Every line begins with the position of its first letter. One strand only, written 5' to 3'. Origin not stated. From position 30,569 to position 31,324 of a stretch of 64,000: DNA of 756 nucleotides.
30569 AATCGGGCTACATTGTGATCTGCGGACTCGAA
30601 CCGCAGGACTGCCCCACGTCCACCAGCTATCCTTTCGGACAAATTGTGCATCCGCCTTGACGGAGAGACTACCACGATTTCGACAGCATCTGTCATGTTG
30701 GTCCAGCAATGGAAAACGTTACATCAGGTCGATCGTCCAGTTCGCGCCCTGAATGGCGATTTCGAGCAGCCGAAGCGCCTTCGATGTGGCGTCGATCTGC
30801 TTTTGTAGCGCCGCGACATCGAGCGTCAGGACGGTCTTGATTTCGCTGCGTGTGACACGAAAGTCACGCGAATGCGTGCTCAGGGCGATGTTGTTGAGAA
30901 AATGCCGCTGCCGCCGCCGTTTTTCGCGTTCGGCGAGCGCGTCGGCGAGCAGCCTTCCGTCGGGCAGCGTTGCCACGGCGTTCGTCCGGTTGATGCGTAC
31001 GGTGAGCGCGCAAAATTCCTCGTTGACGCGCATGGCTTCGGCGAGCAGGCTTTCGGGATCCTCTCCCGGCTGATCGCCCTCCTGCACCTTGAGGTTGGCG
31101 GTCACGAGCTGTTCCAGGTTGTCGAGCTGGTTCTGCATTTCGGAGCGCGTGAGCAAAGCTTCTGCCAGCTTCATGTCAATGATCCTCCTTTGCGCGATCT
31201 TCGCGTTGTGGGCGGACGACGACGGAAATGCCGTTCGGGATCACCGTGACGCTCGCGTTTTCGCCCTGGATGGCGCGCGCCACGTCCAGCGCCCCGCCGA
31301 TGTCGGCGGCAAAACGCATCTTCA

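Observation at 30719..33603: Translationally coupled operon: Ldh_2-family dehydrogenase, LarA-type racemase homologue, DIP1984-family protein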

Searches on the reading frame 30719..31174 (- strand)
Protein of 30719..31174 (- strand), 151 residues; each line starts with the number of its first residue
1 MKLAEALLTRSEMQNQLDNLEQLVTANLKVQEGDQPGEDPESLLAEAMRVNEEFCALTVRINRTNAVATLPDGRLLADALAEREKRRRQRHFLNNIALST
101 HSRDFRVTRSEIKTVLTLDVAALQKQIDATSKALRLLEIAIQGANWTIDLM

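Call 4: search_protein_families(library=pfam, proteins=[window:30719-31174:-], max_evalue=0.01)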
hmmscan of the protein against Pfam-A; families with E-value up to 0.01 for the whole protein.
window:30719-31174:- (151 aa): 1 family
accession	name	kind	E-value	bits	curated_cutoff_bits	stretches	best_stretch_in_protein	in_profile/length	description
PF20935.2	DUF6847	-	2.2e-44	151.3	27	1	10-150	1-141/141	Family of unknown function (DUF6847)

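Call 5: search_protein_families(library=ncbifam, proteins=[window:30719-31174:-], max_evalue=0.01)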
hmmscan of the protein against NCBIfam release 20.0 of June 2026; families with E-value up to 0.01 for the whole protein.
window:30719-31174:- (151 aa): 1 family
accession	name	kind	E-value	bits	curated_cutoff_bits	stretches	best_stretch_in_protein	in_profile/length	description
NF038048.1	DIP1984_fam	subfamily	2.3e-45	154.4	70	1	2-150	1-149/149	DIP1984 family protein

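Call 8: search_solved_structures(query=window:30719-31174:-, max_evalue=1, show_alignments=1)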
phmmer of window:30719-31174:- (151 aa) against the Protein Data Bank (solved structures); distinct sequences matched with E-value up to 1: 1.
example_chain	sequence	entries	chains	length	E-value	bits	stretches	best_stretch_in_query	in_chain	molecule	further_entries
3kdq_A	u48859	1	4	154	2.6e-26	95.6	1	1-150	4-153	uncharacterized conserved protein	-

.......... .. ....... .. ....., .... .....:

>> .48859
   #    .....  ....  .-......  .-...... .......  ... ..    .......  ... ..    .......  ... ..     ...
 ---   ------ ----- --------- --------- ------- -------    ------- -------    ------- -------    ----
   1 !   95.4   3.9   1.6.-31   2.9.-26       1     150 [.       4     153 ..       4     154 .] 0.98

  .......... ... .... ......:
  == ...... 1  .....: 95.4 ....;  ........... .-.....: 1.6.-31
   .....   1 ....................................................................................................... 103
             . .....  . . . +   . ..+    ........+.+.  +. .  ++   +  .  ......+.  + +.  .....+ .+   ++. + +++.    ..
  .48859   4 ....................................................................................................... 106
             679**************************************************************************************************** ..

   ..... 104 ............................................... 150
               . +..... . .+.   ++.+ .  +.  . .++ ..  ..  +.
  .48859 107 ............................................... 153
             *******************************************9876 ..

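Call 21: find_homologous_proteins(query=window:30719-31174:-, max_evalue=0.00001)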
Query window:30719-31174:- (151 aa): 1231 proteins with E <= 0.00001 among 1481 candidates; the best 120 are listed.
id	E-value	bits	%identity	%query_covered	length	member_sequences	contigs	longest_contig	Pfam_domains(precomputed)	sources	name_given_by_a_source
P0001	1.1e-87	309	100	100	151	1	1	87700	PF20935.3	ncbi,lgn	-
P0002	4.1e-43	165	56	99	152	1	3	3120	PF20935.3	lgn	-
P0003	2.7e-42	162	60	99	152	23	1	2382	PF20935.3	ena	-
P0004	9.7e-42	160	56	100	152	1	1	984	PF20935.3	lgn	-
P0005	2.9e-41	159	54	100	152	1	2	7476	PF20935.3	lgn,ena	-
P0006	3.0e-41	159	57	100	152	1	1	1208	PF20935.3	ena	-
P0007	5.7e-40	154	56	100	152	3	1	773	PF20935.3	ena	-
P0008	1.0e-37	147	51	100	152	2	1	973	PF20935.3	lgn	-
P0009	4.5e-37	145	50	99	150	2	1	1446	PF20935.3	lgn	-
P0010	1.3e-36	143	50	100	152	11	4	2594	PF20935.3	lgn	-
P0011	1.3e-36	143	47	99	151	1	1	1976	PF20935.3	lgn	-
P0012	5.7e-36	141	50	99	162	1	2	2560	PF20935.3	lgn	-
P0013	6.7e-36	141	52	99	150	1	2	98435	PF20935.3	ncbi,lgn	-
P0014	1.1e-35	141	52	100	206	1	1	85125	PF20935.3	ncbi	-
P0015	3.5e-35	139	47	99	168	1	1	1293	PF20935.3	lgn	-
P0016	6.1e-35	138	51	99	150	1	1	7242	PF20935.3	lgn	-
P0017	1.9e-34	136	54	100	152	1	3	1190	PF20935.3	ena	-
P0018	2.3e-34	136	53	100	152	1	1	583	PF20935.3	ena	-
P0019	4.4e-34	135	53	100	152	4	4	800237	PF20935.3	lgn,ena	-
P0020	4.4e-34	135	53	100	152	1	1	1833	PF20935.3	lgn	-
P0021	3.7e-33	132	47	100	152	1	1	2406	PF20935.3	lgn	-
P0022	6.4e-33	132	49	99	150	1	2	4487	PF20935.3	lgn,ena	-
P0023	2.0e-32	130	48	99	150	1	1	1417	PF20935.3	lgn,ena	-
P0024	5.2e-32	129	48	100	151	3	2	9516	PF20935.3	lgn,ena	-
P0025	7.6e-32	128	46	100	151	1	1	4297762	PF20935.3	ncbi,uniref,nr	ncbi:DIP1984 family protein [Sporosarcina sp. Te-1]|uniref:DIP1984 family protein n=1 Tax=Sporosarci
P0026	8.3e-32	128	46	99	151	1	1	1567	PF20935.3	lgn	-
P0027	1.8e-31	127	47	99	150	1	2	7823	PF20935.3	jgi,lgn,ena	-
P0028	2.1e-31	127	44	100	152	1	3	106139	PF20935.3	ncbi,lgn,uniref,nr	ncbi:DIP1984 family protein [Sporosarcina sp. ZBG7A]|uniref:DIP1984 family protein n=1 Tax=Sporosarc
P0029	2.2e-31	127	48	100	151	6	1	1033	PF20935.3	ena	-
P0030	4.2e-31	126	44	100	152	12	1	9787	PF20935.3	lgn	-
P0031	8.8e-31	125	45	100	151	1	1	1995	PF20935.3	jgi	jgi:hypothetical protein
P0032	1.1e-30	124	46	100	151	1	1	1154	PF20935.3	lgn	-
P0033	1.7e-30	124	44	100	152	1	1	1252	PF20935.3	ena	-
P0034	2.6e-30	123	46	100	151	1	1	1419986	PF20935.3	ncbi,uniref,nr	ncbi:DIP1984 family protein [Saccharococcus sp. Marseille-Q5394]|uniref:DIP1984 family protein n=1 T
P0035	3.0e-30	123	46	100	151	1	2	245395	PF20935.3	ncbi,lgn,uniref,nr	ncbi:DIP1984 family protein [Sporosarcina luteola]|uniref:DIP1984 family protein n=1 Tax=Sporosarcin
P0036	3.3e-30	123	44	100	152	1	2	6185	PF20935.3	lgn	-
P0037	4.0e-30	123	46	99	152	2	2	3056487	PF20935.3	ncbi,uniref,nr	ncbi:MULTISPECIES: DIP1984 family protein [Sporosarcina]|uniref:DIP1984 family protein n=1 Tax=Sporo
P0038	4.2e-30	122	46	100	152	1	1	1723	PF20935.3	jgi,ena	-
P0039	6.8e-30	122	45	99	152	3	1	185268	PF20935.3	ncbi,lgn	-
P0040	7.2e-30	122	44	100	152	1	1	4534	PF20935.3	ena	-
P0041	9.5e-30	121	45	100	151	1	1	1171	PF20935.3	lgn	-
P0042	1.0e-29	121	44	100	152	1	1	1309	PF20935.3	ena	-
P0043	1.1e-29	121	43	100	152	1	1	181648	PF20935.3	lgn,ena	-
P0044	1.1e-29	121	48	100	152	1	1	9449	PF20935.3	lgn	-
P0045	1.3e-29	121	45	100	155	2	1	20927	PF20935.3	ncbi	-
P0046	1.5e-29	121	45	100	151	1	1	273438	PF20935.3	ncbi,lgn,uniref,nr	ncbi:DIP1984 family protein [Sporosarcina luteola]|uniref:DIP1984 family protein n=1 Tax=Sporosarcin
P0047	1.7e-29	121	46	100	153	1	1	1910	PF20935.3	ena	-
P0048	2.0e-29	120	44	100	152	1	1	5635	PF20935.3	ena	-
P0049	2.3e-29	120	46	99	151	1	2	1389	PF20935.3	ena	-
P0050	2.4e-29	120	49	100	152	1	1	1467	PF20935.3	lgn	-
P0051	2.8e-29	120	45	100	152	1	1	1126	PF20935.3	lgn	-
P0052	4.1e-29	119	44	100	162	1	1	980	PF20935.3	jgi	jgi:hypothetical protein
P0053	4.5e-29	119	43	99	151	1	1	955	PF20935.3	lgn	-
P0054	4.8e-29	119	48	100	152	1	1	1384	PF20935.3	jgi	jgi:hypothetical protein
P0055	5.2e-29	119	43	100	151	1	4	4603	PF20935.3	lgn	-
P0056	5.3e-29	119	46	100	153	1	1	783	PF20935.3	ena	-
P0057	5.5e-29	119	46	100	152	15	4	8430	PF20935.3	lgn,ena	-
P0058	6.0e-29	119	45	100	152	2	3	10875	PF20935.3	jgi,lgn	jgi:hypothetical protein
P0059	6.8e-29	119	43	100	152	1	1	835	PF20935.3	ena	-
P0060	6.9e-29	119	46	100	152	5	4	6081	PF20935.3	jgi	jgi:hypothetical protein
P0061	7.5e-29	118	45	99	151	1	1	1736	PF20935.3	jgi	jgi:hypothetical protein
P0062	8.9e-29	118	45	99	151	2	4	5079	PF20935.3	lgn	-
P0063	9.4e-29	118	49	100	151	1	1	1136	PF20935.3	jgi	jgi:hypothetical protein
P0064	1.0e-28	118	44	100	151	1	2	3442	PF20935.3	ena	-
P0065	1.1e-28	118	43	100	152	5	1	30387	PF20935.3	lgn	-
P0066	1.2e-28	118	45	100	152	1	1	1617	PF20935.3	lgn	-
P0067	1.2e-28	118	47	99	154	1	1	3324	PF20935.3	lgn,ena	-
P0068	1.4e-28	118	47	100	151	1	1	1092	PF20935.3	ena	-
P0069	1.4e-28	118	46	100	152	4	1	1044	PF20935.3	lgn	-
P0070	1.5e-28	117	46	100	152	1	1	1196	PF20935.3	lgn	-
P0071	1.8e-28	117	45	100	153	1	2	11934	PF20935.3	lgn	-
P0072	1.9e-28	117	46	100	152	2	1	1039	PF20935.3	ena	-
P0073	2.0e-28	117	43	99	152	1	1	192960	PF20935.3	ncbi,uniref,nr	ncbi:hypothetical protein NCCP2716_21880 [Sporosarcina sp. NCCP-2716]|uniref:DIP1984 family protein 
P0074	2.3e-28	117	46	100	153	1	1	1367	PF20935.3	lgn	-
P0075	2.5e-28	117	42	100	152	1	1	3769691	PF20935.3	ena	-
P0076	2.8e-28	117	44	100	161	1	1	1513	PF20935.3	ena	-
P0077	3.0e-28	116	44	100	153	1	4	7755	PF20935.3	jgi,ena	jgi:hypothetical protein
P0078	3.0e-28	116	45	100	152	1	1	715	PF20935.3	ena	-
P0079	3.6e-28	116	45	100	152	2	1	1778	PF20935.3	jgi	-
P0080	4.2e-28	116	46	100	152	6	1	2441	PF20935.3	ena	-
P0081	4.3e-28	116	44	100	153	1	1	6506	PF20935.3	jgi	-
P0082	4.6e-28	116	48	99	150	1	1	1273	PF20935.3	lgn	-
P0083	5.2e-28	116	42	100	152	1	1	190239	PF20935.3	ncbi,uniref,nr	ncbi:hypothetical protein DVB69_15955 [Sporosarcina sp. BI001-red]|uniref:DIP1984 family protein n=1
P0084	6.6e-28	115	44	100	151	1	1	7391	PF20935.3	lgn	-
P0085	7.9e-28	115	44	100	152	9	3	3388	PF20935.3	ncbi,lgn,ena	-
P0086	8.2e-28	115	46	99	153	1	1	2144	PF20935.3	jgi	jgi:hypothetical protein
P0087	8.3e-28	115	42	100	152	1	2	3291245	PF20935.3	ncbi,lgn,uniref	ncbi:DIP1984 family protein [Sporosarcina sp. A2]|uniref:DIP1984 family protein n=1 Tax=Sporosarcina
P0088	8.6e-28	115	45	100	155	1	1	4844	PF20935.3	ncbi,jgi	jgi:hypothetical protein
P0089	9.6e-28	115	44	100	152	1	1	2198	PF20935.3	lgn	-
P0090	9.9e-28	115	44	100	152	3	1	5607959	PF20935.3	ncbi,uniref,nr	ncbi:DIP1984 family protein [Thermogemmatispora carboxidivorans]|uniref:DIP1984 family protein n=1 T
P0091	1.0e-27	115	45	99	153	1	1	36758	PF20935.3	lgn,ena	-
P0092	1.0e-27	115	46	99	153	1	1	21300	PF20935.3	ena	-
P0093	1.1e-27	115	44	100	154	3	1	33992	PF20935.3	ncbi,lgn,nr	ncbi:hypothetical protein CKO27_19010 [Thiocystis violacea]|nr:hypothetical protein [Thiocystis viol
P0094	1.1e-27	115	44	100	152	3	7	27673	PF20935.3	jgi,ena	jgi:hypothetical protein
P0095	1.2e-27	115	46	99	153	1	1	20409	PF20935.3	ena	-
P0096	1.2e-27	115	44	100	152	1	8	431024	PF20935.3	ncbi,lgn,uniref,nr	ncbi:DIP1984 family protein [Clostridium tetani]|uniref:DIP1984 family protein n=1 Tax=Clostridium t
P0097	1.3e-27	114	45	100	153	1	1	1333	PF20935.3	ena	-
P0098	1.3e-27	114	44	100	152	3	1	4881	PF20935.3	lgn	-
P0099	1.4e-27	114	44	100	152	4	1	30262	PF20935.3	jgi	jgi:hypothetical protein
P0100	1.5e-27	114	45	100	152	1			PF20935.3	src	-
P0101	1.5e-27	114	44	100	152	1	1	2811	PF20935.3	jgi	jgi:hypothetical protein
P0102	1.5e-27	114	44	100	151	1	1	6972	PF20935.3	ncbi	-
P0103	1.5e-27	114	44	100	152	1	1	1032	PF20935.3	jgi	jgi:hypothetical protein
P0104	1.6e-27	114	44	100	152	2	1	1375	PF20935.3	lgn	-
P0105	1.8e-27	114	44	100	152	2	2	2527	PF20935.3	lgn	-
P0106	2.1e-27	114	44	100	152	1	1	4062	PF20935.3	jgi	jgi:hypothetical protein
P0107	2.4e-27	114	42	100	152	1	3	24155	PF20935.3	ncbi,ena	-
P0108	2.4e-27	114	43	100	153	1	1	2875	PF20935.3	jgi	jgi:hypothetical protein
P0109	2.7e-27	113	44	100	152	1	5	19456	PF20935.3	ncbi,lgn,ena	-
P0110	2.8e-27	113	44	100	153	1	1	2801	PF20935.3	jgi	jgi:hypothetical protein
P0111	3.2e-27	113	43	100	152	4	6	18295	PF20935.3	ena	-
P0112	3.9e-27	113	43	100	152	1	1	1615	PF20935.3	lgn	-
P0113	4.2e-27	113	45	100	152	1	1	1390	PF20935.3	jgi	jgi:Family of unknown function (DUF6847)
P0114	4.3e-27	113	47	100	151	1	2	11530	PF20935.3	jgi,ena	-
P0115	4.8e-27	113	45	100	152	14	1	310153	PF20935.3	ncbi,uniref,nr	ncbi:hypothetical protein HMPREF0322_01604 [Desulfitobacterium hafniense DP7]|uniref:Septicolysin n=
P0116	4.8e-27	113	45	100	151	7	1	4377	PF20935.3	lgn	-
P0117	5.6e-27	112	44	100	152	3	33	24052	PF20935.3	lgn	-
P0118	5.6e-27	112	44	100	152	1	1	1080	PF20935.3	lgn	-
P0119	5.8e-27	112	43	99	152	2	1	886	PF20935.3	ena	-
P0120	6.2e-27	112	43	100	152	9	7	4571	PF20935.3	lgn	-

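Call 22: find_encoding_contigs(protein=P0001, flank=10000, max_places=5)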
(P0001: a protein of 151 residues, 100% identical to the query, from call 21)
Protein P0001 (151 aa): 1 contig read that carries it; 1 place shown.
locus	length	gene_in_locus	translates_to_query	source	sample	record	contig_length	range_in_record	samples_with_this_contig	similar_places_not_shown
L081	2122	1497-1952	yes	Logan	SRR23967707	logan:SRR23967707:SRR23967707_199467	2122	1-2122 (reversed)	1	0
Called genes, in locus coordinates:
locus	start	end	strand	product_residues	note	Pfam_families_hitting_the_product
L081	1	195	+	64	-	?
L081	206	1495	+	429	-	PF09861:Lar_N, PF21113:LarA_C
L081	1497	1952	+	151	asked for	PF20935:DUF6847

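Call 39: find_encoding_contigs(protein=P0013, flank=5000, max_places=3)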
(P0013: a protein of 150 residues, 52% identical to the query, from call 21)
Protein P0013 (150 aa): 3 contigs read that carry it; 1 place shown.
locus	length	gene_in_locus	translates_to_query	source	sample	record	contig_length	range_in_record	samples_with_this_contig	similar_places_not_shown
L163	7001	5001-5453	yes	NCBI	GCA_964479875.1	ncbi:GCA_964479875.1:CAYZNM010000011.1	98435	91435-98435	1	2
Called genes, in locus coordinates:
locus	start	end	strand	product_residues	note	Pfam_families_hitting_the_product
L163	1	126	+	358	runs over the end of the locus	PF03979:Sigma70_r1_1, PF00140:Sigma70_r1_2, PF04542:Sigma70_r2, PF04539:Sigma70_r3, PF04545:Sigma70_r4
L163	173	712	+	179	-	PF13238:AAA_18, PF13671:AAA_33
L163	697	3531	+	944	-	PF00005:ABC_tran (faint), PF02463:SMC_N (faint), PF03193:RsgA_GTPase (faint), PF13191:AAA_16 (faint), PF13304:AAA_21 (faint), PF13476:AAA_23 (faint), PF17760:UvrA_inter, PF17755:UvrA_DNA-bind, +2 more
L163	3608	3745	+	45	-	PF00301:Rubredoxin, PF21349:RUBY_RBDX (faint)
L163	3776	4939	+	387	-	PF00753:Lactamase_B, PF19583:ODP, PF00258:Flavodoxin_1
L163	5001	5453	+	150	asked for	PF20935:DUF6847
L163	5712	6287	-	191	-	PF01613:Flavin_Reduct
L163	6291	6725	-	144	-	PF22381:Staph_reg_Sar_Rot (weak), PF01047:MarR, PF12802:MarR_2, PF13412:HTH_24 (faint)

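Call 40: find_encoding_contigs(protein=P0019, flank=5000, max_places=3)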
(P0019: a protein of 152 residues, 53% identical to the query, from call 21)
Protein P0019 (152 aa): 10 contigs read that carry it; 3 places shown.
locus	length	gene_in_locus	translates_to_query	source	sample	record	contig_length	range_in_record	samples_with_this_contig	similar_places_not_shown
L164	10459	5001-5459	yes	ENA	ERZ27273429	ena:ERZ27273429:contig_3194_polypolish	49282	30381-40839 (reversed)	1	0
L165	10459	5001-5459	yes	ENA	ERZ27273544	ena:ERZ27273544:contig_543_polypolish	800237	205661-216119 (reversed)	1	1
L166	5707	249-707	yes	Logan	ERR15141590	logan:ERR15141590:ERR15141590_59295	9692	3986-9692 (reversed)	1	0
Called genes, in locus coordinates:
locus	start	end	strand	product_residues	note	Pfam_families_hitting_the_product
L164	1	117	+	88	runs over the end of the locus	PF00312:Ribosomal_S15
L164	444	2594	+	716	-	PF01138:RNase_PH, PF03725:RNase_PH_C, PF03726:PNPase (weak), PF01138:RNase_PH, PF00013:KH_1, PF00575:S1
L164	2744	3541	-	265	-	PF08874:DUF1835, PF12395:DUF3658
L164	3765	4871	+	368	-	PF00180:Iso_dh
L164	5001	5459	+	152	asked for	PF20935:DUF6847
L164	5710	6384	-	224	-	PF02915:Rubrerythrin (weak)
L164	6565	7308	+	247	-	PF00005:ABC_tran, PF02463:SMC_N (faint), PF13304:AAA_21 (weak)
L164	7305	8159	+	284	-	-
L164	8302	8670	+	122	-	PF13622:4HBT_3, PF03061:4HBT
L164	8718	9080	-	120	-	-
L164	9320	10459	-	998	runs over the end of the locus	PF14691:Fer4_20, PF00070:Pyr_redox (weak), PF01266:DAO (weak), PF01494:FAD_binding_3 (weak), PF01946:Thi4 (weak), PF07992:Pyr_redox_2, PF13450:NAD_binding_8, PF13738:Pyr_redox_3, +4 more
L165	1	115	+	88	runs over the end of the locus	PF00312:Ribosomal_S15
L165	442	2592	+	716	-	PF01138:RNase_PH, PF03725:RNase_PH_C, PF03726:PNPase (weak), PF01138:RNase_PH, PF00013:KH_1, PF00575:S1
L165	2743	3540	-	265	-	PF08874:DUF1835, PF12395:DUF3658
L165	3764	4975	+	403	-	PF00180:Iso_dh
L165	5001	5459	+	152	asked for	PF20935:DUF6847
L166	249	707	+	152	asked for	PF20935:DUF6847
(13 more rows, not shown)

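Call 41: find_encoding_contigs(protein=P0005, flank=5000, max_places=3)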
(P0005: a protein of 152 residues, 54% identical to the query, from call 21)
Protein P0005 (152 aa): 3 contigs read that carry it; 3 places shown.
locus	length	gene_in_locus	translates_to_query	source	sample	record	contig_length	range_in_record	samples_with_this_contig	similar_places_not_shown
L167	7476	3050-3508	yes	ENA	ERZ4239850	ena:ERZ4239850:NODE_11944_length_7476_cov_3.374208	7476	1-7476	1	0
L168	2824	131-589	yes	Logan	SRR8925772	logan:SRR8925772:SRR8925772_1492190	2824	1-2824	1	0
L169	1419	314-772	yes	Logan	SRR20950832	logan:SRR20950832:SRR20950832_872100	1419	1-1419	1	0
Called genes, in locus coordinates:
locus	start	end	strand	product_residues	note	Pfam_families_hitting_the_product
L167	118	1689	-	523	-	PF03023:MurJ (faint), PF01554:MatE, PF01943:Polysacc_synt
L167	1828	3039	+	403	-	PF00180:Iso_dh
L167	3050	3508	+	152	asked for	PF20935:DUF6847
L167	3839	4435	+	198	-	PF00210:Ferritin (faint), PF02915:Rubrerythrin, PF21349:RUBY_RBDX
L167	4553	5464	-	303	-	PF04060:FeS, PF14697:Fer4_21 (weak), PF12838:Fer4_7, PF14697:Fer4_21, PF12838:Fer4_7, PF13187:Fer4_9, PF13237:Fer4_10, PF00037:Fer4, +9 more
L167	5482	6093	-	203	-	PF02508:Rnf-Nqr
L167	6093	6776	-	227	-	PF02508:Rnf-Nqr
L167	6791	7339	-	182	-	PF04205:FMN_bind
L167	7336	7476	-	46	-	?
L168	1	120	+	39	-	?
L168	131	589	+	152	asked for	PF20935:DUF6847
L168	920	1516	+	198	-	PF00210:Ferritin (faint), PF02915:Rubrerythrin, PF21349:RUBY_RBDX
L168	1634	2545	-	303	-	PF04060:FeS, PF14697:Fer4_21 (weak), PF12838:Fer4_7, PF14697:Fer4_21, PF12838:Fer4_7, PF13187:Fer4_9, PF13237:Fer4_10, PF00037:Fer4, +8 more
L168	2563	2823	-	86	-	?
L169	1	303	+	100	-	?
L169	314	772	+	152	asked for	PF20935:DUF6847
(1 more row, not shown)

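Call 42: find_encoding_contigs(protein=P0014, flank=5000, max_places=2)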
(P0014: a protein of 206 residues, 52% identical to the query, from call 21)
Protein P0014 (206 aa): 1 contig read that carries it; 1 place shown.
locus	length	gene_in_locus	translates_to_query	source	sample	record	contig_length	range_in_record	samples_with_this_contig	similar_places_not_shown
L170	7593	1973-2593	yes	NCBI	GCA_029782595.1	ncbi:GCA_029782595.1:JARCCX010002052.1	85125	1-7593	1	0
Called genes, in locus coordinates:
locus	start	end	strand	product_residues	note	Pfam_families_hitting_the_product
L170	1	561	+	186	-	?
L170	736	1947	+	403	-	PF00180:Iso_dh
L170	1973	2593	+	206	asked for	PF20935:DUF6847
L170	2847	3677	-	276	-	PF02915:Rubrerythrin (weak)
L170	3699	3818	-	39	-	-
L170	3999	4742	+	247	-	PF00005:ABC_tran, PF02463:SMC_N (faint), PF13304:AAA_21 (weak)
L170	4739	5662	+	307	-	PF01458:SUFBD_core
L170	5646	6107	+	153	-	PF13622:4HBT_3 (weak), PF03061:4HBT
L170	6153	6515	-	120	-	-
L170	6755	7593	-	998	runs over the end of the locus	PF14691:Fer4_20, PF00070:Pyr_redox (weak), PF01266:DAO (weak), PF01494:FAD_binding_3 (weak), PF01946:Thi4 (weak), PF07992:Pyr_redox_2, PF13450:NAD_binding_8, PF13738:Pyr_redox_3, +2 more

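Call 43: find_encoding_contigs(protein=P0039, flank=5000, max_places=2)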
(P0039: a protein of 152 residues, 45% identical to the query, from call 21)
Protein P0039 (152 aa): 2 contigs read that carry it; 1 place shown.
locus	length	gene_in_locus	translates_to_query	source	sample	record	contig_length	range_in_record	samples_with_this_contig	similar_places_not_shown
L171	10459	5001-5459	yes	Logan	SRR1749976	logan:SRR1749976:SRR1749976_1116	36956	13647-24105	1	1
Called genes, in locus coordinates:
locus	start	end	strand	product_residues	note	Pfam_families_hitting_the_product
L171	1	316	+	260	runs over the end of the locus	PF03447:NAD_binding_3, PF01958:Asp_DH_C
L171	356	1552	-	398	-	PF07690:MFS_1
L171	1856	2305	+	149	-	-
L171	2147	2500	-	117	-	-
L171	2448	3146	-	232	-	PF04405:ScdA_N, PF01814:Hemerythrin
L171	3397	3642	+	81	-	-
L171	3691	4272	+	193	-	PF04542:Sigma70_r2, PF08281:Sigma70_r4_2, PF04545:Sigma70_r4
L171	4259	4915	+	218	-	-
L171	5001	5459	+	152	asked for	PF20935:DUF6847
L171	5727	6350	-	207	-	PF04893:Yip1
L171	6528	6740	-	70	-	-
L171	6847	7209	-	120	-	PF06419:COG6_N (weak), PF23991:DUF7310 (faint)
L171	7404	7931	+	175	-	-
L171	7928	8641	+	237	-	PF00072:Response_reg, PF00486:Trans_reg_C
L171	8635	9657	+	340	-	PF02518:HATPase_c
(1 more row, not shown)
